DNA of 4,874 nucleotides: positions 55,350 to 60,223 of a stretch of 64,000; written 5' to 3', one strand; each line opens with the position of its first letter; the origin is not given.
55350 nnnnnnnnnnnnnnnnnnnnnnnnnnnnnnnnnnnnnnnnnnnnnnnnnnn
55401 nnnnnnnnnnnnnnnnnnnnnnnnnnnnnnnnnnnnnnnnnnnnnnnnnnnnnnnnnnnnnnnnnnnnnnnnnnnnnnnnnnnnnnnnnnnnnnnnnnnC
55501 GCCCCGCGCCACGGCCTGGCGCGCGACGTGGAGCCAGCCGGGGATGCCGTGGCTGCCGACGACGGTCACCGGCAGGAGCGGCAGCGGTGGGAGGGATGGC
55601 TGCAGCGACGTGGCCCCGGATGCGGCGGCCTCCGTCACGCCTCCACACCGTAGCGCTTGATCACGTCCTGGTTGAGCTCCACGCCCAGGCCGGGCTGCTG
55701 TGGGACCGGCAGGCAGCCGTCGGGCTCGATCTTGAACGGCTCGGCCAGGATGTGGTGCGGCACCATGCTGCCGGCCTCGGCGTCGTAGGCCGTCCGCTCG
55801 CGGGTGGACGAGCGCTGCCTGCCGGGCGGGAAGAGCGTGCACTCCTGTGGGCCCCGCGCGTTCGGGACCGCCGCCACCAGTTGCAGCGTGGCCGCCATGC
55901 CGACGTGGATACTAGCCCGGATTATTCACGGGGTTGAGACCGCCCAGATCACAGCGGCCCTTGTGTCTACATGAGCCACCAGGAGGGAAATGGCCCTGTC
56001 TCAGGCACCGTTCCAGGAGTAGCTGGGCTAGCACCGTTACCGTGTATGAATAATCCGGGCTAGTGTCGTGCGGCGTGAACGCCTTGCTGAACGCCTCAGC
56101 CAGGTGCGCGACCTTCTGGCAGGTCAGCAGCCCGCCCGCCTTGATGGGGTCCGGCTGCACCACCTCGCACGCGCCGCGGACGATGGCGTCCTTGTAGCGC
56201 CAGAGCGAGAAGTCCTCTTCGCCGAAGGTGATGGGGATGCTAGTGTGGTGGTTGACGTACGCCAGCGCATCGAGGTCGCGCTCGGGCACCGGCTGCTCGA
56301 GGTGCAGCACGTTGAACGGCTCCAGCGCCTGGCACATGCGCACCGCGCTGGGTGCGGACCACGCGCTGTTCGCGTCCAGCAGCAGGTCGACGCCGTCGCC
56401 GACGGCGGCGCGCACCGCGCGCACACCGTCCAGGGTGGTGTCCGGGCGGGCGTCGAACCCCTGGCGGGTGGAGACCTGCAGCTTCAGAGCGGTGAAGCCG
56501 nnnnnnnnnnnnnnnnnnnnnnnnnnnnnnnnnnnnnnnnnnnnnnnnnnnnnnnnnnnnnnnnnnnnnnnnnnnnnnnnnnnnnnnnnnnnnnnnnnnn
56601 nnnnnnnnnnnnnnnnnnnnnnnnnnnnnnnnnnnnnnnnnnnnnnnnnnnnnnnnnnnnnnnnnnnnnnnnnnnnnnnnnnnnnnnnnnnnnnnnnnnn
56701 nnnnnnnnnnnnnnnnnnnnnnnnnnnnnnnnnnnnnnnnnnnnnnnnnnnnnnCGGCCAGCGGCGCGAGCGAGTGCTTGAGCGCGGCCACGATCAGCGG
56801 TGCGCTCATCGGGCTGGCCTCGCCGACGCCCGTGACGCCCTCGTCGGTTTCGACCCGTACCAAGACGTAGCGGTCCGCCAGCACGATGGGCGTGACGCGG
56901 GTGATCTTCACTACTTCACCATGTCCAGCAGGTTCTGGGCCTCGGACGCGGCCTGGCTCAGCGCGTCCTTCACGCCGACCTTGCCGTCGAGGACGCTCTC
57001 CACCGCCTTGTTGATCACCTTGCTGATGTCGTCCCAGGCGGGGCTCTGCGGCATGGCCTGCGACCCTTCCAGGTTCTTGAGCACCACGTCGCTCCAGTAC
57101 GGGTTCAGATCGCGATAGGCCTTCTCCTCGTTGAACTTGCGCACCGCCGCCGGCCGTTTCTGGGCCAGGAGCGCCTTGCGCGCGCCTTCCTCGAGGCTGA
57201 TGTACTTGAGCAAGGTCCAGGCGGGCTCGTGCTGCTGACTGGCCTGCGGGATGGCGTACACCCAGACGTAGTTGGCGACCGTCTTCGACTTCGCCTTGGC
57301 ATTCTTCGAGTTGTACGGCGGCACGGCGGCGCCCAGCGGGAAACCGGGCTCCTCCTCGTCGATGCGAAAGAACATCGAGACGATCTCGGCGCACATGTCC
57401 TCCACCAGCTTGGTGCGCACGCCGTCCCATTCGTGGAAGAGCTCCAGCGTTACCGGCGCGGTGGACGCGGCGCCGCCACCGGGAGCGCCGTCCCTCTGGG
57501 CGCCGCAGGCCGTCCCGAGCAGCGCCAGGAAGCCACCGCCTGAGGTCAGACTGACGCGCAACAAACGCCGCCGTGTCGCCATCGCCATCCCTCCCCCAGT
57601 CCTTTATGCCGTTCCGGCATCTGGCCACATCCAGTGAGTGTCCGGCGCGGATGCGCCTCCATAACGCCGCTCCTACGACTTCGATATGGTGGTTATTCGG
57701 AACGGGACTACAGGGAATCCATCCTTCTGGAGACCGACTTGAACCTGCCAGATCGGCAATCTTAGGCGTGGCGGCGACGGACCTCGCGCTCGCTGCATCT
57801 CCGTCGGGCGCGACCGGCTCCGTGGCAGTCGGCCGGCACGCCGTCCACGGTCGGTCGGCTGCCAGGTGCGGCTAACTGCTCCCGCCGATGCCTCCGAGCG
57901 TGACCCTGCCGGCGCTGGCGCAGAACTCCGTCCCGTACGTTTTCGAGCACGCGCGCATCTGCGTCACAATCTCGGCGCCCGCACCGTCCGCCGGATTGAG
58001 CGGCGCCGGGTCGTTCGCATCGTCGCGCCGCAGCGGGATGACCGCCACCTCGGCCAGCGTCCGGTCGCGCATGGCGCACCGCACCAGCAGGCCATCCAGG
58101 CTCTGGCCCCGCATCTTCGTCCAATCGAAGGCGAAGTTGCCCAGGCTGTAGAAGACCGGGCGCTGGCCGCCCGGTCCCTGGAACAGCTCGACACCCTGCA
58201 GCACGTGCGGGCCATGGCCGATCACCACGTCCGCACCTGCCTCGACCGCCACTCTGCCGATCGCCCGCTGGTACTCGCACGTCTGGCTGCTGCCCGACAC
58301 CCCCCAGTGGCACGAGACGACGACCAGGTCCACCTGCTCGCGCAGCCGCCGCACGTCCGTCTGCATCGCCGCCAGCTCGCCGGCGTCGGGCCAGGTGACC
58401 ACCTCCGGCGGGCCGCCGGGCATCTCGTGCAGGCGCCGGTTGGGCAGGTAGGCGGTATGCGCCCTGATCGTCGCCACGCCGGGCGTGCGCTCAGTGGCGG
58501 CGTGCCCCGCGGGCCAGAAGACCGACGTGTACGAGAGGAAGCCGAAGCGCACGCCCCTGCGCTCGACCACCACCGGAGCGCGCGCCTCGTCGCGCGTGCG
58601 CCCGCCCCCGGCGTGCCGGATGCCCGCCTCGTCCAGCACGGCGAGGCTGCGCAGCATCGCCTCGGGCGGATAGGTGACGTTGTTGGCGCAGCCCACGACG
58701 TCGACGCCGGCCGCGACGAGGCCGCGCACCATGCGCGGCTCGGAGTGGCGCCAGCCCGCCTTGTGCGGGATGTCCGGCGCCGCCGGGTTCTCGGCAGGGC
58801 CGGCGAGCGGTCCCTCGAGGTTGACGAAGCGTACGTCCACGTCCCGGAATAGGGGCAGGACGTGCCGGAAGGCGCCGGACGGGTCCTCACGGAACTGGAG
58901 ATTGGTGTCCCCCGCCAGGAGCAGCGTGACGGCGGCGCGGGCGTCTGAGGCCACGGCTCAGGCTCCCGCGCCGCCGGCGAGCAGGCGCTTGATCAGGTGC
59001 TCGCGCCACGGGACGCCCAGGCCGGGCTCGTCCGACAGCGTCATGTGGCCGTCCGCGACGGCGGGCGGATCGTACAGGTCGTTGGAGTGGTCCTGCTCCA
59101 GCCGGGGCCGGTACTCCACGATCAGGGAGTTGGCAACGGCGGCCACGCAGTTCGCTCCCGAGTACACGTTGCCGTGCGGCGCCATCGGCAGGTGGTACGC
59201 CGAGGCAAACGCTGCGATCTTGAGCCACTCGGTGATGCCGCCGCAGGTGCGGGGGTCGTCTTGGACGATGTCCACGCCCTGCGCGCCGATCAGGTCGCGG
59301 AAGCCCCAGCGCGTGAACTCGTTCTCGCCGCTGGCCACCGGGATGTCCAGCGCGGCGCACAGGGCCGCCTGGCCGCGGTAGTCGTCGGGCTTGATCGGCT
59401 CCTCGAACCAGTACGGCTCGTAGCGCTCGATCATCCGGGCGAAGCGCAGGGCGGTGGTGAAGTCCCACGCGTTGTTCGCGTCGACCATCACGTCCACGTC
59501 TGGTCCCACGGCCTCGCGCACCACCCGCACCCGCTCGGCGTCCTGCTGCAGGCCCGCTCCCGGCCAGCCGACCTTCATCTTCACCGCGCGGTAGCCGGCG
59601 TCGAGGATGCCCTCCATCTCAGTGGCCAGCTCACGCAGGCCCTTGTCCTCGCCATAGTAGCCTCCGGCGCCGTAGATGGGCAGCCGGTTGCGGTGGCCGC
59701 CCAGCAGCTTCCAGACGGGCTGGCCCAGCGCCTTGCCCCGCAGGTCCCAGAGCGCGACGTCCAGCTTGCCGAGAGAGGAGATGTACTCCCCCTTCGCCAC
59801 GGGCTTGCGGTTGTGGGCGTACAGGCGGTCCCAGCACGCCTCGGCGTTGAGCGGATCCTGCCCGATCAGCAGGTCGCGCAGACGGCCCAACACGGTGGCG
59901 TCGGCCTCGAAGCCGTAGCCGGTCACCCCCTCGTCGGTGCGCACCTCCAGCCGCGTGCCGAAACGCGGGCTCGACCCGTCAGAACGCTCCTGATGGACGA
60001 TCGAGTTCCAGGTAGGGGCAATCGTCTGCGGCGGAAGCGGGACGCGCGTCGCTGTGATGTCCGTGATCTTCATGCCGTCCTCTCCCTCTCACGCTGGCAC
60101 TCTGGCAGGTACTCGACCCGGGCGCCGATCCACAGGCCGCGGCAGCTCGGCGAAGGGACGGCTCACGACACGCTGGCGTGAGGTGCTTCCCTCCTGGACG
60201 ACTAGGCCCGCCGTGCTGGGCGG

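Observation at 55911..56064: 154-bp MITE with perfect 18-bp terminal inverted repeats inserted inside an enolase-superfamily gene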

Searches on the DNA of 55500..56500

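Call 5: search_rna_families(source=window, start=55500, end=56500, threshold=evalue, max_evalue=1)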
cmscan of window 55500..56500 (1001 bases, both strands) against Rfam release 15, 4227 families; matches with E-value up to 1: 0.
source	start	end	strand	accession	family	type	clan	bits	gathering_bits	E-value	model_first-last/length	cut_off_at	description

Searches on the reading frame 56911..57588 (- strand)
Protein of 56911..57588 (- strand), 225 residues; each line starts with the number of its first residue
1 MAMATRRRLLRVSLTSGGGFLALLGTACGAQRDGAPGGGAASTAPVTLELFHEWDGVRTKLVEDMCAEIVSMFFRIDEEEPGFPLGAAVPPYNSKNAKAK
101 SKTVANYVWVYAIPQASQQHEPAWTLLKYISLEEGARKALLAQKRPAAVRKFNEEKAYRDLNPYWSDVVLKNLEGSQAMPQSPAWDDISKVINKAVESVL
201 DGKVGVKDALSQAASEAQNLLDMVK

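Call 33: search_protein_families(library=ncbifam, proteins=[window:56911-57588:-])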
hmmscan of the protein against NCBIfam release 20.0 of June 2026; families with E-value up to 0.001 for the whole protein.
window:56911-57588:- (225 aa): 1 family
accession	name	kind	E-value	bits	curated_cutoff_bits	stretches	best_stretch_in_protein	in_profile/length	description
NF053763.1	ABCarbgalBndGanS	equivalog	0.00014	20.8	700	1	108-219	304-413/420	galactooligosaccharide ABC transporter substrate-binding protein GanS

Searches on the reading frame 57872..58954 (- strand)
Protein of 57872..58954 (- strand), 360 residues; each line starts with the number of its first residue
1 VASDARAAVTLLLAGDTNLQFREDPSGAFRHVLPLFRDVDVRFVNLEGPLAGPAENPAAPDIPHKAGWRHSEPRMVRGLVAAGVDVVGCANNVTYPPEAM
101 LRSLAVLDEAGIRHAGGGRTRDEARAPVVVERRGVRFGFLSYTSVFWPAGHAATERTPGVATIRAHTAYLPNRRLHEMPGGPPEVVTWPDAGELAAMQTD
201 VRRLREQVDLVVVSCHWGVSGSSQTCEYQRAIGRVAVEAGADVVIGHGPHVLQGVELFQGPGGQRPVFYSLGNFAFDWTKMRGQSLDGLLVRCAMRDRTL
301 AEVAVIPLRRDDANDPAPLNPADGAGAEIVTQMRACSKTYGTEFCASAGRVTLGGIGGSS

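Call 33: search_protein_families(library=ncbifam, proteins=[window:57872-58954:-])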
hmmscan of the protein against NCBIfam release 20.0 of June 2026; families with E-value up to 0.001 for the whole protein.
window:57872-58954:- (360 aa): 1 family
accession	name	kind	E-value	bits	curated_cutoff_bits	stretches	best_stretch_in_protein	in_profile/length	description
NF038314.1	epimerase_MslH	equivalog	1.1e-24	86.6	700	2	184-274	227-315/439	lasso peptide C-terminal Trp epimerase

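Call 76: search_protein_families(library=pfam, proteins=[window:57872-58954:-], max_evalue=0.01)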
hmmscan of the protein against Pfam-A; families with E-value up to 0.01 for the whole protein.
window:57872-58954:- (360 aa): 1 family
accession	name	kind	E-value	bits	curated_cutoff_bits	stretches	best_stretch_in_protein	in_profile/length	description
PF09587.15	PGA_cap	-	3.2e-54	184.5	27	1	23-277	23-254/255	Bacterial capsule synthesis protein PGA_cap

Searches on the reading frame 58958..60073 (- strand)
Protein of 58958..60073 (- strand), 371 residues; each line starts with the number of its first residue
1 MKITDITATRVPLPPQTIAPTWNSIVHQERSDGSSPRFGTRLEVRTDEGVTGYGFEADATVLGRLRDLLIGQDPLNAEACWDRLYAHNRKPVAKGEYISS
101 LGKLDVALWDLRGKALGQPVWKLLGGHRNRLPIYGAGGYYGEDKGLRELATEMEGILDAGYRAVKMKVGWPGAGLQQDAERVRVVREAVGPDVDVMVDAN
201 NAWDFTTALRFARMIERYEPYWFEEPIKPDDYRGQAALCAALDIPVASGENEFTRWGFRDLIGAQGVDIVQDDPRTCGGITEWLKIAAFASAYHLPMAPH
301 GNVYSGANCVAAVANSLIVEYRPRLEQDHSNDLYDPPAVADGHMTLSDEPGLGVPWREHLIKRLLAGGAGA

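Call 32: find_encoding_contigs(protein=window:58958-60073:-, flank=2000, max_places=3)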
Protein window:58958-60073:- (371 aa): 2 contigs read that carry it; 2 places shown.
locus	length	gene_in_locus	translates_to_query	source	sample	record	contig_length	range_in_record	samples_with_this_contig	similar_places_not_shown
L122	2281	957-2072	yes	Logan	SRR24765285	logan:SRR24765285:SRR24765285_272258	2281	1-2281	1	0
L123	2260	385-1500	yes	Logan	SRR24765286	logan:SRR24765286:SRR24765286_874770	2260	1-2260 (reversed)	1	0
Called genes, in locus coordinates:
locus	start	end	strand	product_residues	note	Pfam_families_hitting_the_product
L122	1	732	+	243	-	?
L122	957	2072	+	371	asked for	PF02746:MR_MLE_N, PF13378:MR_MLE_C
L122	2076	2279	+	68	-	?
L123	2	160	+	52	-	?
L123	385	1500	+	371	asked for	PF02746:MR_MLE_N, PF13378:MR_MLE_C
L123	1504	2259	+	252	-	?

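Call 33: search_protein_families(library=ncbifam, proteins=[window:58958-60073:-])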
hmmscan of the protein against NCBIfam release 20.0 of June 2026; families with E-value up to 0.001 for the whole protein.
window:58958-60073:- (371 aa): 17 families
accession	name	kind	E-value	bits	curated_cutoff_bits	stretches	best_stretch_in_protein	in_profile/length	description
NF040866.1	AraD_Arch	equivalog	2.6e-66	224.1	650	1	59-362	62-367/372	arabinonate dehydratase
NF047820.1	TalGalacDh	equivalog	2.3e-57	194.6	500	1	43-358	42-358/371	L-talarate/galactarate dehydratase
NF010624.0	PRK14017.1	equivalog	1.1e-49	169.5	311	1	41-363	17-359/382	galactonate dehydratase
NF040790.2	glucon_galact_dh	equivalog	4.2e-43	147.7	750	1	46-365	32-370/390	bifunctional D-gluconate/D-galactonate dehydratase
NF011968.0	PRK15440.1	equivalog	3.8e-41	141.3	393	1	44-356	64-383/395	L-rhamnonate dehydratase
NF043051.1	ManoateDhtManD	equivalog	8.7e-38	130.2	550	2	180-363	193-382/403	D-mannonate dehydratase ManD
NF011654.0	PRK15072.1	subfamily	3.6e-35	121.6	430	2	180-362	194-382/404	D-galactonate dehydratase family protein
TIGR02534.1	mucon_cyclo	subfamily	5.5e-21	75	334.95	1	103-354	102-355/368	muconate/chloromuconate family cycloisomerase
NF043002.1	HProlDhtase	equivalog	4.7e-19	68.5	500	1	1-355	1-353/366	cis-3-hydroxy-L-proline dehydratase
NF041118.1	A_G_epim_Thtga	equivalog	1.4e-13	50.7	500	1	104-290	101-280/341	L-Ala-D/L-Glu epimerase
NF002782.0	PRK02901.1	equivalog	2.3e-12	46.5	288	1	151-228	91-171/328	o-succinylbenzoate synthase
NF042940.1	racemase_DgcA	equivalog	2.5e-12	46.7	400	1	104-294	88-263/323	N-acetyl-D-Glu racemase DgcA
TIGR01928.1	menC_lowGC_arch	equivalog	4.9e-10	38.9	200.65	1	103-294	94-275/325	o-succinylbenzoate synthase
TIGR01927.1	menC_gam_Gplu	equivalog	8.1e-08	31.9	130.55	1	158-264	122-227/307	o-succinylbenzoate synthase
NF011708.0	PRK15129.1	equivalog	6.6e-06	25.4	343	1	104-292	91-266/321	L-Ala-D/L-Glu epimerase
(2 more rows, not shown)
